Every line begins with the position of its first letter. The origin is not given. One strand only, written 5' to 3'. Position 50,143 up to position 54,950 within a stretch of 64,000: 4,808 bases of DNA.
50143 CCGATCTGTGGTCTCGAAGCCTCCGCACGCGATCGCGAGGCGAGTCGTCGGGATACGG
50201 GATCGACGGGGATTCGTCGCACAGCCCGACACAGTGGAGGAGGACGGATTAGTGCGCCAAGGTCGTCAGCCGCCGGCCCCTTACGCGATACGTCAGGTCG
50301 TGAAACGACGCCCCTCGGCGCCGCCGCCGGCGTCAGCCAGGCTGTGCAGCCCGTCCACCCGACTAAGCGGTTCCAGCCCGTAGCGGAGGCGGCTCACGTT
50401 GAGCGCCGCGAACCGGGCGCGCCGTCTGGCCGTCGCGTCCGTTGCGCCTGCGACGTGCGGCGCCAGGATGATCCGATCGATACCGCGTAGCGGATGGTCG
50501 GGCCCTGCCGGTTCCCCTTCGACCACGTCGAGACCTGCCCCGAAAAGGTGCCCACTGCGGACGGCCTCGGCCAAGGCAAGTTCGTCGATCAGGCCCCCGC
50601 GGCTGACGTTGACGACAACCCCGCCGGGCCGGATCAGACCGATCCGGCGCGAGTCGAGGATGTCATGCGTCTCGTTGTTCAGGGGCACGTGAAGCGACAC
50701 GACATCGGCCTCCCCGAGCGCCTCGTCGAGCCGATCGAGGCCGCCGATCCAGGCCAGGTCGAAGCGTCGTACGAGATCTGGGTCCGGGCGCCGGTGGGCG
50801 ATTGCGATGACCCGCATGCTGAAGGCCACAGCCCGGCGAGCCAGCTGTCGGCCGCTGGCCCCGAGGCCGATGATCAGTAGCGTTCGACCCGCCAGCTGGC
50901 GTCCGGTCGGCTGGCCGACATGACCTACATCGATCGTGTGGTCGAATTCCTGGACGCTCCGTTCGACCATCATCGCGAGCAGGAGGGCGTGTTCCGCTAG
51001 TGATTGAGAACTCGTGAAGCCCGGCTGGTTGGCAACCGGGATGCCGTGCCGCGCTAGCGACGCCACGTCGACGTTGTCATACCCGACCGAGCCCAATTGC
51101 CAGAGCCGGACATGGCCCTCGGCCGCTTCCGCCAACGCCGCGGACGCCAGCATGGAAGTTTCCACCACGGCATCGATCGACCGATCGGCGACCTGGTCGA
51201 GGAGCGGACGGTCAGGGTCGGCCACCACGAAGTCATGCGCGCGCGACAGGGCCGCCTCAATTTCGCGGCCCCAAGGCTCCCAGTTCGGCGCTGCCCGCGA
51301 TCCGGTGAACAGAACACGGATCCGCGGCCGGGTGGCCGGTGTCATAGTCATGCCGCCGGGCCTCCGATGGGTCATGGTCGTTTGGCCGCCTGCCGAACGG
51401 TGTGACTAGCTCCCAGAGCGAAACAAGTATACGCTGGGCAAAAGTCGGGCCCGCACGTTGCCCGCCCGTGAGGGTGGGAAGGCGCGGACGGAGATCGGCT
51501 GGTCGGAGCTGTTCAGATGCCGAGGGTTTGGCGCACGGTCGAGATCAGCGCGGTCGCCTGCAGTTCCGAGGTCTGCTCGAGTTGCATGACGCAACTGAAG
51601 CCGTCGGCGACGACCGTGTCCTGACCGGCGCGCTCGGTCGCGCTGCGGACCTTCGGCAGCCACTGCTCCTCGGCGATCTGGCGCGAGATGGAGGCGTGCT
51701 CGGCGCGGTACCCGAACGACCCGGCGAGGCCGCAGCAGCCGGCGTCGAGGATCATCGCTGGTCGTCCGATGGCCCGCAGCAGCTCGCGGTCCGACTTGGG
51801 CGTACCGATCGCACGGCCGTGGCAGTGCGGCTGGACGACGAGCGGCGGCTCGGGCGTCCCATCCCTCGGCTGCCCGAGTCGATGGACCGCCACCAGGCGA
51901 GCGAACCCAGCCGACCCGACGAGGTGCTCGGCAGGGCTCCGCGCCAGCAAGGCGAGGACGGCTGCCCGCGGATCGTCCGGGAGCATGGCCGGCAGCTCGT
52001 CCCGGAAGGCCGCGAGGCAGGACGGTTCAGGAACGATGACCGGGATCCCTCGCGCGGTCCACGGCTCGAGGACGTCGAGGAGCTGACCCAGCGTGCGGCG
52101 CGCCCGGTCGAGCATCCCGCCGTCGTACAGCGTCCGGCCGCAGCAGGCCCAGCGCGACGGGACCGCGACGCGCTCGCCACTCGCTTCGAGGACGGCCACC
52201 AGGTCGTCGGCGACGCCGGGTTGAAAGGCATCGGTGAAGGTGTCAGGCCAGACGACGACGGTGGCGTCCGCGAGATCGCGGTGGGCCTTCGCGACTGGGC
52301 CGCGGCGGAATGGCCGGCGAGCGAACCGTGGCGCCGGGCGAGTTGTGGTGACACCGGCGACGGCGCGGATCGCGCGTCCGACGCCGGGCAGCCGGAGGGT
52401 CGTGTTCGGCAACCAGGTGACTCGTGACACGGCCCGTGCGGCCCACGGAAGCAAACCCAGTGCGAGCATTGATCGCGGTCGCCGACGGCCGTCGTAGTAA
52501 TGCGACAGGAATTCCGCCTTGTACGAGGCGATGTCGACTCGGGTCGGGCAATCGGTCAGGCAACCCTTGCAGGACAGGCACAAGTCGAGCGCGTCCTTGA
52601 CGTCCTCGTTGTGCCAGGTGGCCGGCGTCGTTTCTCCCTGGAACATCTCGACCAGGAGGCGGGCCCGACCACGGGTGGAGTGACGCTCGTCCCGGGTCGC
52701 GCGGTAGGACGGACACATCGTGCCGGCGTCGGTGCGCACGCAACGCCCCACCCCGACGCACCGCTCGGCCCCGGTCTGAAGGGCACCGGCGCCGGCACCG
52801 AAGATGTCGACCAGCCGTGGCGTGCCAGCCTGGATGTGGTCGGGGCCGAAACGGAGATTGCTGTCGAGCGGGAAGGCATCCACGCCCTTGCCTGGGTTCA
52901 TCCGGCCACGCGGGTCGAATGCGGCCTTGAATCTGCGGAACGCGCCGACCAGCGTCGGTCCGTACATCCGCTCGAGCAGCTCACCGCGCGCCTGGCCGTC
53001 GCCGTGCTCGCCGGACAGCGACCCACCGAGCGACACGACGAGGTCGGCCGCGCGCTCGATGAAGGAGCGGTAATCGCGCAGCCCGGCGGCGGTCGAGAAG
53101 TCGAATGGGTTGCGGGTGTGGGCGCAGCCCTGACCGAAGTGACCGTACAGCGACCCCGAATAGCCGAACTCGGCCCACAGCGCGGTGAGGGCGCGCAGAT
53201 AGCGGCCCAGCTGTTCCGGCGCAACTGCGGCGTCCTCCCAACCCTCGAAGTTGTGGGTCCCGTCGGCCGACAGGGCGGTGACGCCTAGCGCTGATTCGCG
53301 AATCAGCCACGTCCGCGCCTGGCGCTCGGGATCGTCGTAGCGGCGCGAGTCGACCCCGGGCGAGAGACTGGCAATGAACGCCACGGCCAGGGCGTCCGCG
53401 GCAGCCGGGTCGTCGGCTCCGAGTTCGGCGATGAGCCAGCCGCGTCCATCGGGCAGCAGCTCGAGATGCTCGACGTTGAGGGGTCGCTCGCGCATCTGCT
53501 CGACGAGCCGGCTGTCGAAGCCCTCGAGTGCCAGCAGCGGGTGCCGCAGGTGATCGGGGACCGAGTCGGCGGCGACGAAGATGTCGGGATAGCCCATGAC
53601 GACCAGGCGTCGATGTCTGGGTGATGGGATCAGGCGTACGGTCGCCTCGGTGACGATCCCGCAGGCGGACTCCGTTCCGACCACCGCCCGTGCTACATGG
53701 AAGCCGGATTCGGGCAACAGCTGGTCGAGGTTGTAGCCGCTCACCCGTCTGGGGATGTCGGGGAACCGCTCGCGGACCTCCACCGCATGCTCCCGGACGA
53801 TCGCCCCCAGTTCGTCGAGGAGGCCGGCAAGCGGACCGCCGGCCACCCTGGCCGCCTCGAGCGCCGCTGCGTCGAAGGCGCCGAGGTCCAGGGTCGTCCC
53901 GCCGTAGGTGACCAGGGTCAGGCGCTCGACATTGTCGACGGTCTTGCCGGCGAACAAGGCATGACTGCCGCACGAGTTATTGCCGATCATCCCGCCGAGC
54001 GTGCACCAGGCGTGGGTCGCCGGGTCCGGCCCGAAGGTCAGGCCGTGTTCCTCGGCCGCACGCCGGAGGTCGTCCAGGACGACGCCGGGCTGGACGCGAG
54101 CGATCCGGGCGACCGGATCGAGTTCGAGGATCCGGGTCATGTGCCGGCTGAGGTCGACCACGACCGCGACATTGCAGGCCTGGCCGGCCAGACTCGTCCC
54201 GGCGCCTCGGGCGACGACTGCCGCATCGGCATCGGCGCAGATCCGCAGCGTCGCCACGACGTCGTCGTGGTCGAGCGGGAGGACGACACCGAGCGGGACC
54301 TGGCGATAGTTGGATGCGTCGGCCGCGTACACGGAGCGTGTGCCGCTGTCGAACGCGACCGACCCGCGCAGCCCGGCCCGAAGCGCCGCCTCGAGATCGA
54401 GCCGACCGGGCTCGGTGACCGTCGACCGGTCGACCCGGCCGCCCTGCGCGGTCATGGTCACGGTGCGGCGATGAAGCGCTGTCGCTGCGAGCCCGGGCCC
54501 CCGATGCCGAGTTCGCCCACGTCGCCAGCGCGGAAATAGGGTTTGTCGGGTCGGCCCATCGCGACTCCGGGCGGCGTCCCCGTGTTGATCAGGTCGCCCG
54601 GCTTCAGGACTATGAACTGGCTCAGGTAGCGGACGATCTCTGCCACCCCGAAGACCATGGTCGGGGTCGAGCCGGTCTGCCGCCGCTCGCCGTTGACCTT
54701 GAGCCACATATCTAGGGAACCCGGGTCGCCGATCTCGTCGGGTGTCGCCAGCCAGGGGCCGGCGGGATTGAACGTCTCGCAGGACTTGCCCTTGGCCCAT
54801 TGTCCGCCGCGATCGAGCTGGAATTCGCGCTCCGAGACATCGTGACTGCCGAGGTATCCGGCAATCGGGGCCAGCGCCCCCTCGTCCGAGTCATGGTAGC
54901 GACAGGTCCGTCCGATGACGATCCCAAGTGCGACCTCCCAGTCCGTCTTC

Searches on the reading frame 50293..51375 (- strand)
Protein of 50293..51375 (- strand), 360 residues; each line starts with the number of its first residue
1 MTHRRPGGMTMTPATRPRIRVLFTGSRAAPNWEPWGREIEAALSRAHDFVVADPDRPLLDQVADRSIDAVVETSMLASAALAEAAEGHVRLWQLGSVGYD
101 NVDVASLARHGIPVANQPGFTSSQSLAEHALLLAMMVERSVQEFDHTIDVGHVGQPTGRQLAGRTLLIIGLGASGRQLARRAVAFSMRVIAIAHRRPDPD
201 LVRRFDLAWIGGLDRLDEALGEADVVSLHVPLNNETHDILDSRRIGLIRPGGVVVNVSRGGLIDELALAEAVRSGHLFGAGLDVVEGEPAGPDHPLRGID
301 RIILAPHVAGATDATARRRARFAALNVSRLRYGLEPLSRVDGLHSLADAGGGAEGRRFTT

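Call 22: search_protein_families(library=pfam, proteins=[window:50293-51375:-], max_evalue=0.01)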
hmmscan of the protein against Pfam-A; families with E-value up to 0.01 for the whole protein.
window:50293-51375:- (360 aa): 3 families
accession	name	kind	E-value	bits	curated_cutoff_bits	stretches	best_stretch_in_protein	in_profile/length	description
PF02826.25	2-Hacid_dh_C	-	1.3e-44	152.1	25.1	1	133-309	3-178/178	D-isomer specific 2-hydroxyacid dehydrogenase, NAD binding domain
PF00389.36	2-Hacid_dh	-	1.5e-11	44.6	24.6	1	57-340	32-133/134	D-isomer specific 2-hydroxyacid dehydrogenase, catalytic domain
PF02254.24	TrkA_N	-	0.0016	19.2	23.8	0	167-204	2-39/116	TrkA-N domain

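Call 39: find_encoding_contigs(protein=window:50293-51375:-, flank=10000, max_places=4)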
Protein window:50293-51375:- (360 aa): no gene with exactly this product is on record in the collection.

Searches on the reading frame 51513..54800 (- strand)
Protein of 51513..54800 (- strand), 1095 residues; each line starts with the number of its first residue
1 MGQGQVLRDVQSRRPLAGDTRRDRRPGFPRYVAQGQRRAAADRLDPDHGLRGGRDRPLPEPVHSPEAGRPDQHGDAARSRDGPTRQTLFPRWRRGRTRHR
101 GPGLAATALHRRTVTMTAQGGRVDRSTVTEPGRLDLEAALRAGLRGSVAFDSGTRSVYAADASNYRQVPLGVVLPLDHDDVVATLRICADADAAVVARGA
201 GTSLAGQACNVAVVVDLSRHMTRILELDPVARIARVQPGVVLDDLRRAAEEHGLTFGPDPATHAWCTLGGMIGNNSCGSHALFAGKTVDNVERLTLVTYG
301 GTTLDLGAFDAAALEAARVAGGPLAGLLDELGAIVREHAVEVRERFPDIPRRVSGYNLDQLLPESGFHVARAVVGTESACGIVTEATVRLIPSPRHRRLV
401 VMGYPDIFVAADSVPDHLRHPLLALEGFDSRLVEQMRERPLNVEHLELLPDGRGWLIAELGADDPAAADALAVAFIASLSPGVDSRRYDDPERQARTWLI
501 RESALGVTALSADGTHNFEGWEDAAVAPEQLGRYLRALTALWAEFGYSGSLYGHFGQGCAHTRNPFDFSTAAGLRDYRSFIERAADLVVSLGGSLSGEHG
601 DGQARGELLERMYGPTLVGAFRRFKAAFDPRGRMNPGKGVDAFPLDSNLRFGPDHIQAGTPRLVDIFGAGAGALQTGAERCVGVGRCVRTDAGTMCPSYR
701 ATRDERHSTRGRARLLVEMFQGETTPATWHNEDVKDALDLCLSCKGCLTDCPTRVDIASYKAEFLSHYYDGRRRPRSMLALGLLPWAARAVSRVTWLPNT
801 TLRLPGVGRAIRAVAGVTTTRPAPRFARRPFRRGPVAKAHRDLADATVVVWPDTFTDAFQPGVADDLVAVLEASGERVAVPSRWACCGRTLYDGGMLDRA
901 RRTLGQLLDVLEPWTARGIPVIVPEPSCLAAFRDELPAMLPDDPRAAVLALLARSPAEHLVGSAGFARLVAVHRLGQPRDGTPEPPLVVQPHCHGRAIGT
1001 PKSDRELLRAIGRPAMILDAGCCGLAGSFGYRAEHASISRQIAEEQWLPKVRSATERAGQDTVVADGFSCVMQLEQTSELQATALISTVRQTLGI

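Call 22: search_protein_families(library=pfam, proteins=[window:51513-54800:-], max_evalue=0.01)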
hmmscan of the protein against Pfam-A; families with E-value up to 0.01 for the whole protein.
window:51513-54800:- (1095 aa): 6 families
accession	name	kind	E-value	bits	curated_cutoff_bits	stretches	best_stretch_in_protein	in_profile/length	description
PF02913.24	FAD-oxidase_C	-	3e-40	138.9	21.2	1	394-638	2-247/248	FAD linked oxidases, C-terminal domain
PF01565.28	FAD_binding_4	-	2.4e-39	134.7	26.4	1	169-306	1-138/139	FAD binding domain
PF13183.11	Fer4_8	-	1.4e-08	35.6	27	1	678-754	2-67/68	4Fe-4S dicluster domain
PF02754.22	CCG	-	1.4e-07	31.9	20.6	0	857-932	11-84/85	Cysteine-rich domain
PF13534.11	Fer4_17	-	3.3e-07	31.2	22.2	1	680-756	1-61/61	4Fe-4S dicluster domain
PF12838.12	Fer4_7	-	0.00036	21.4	27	1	680-754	1-51/52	4Fe-4S dicluster domain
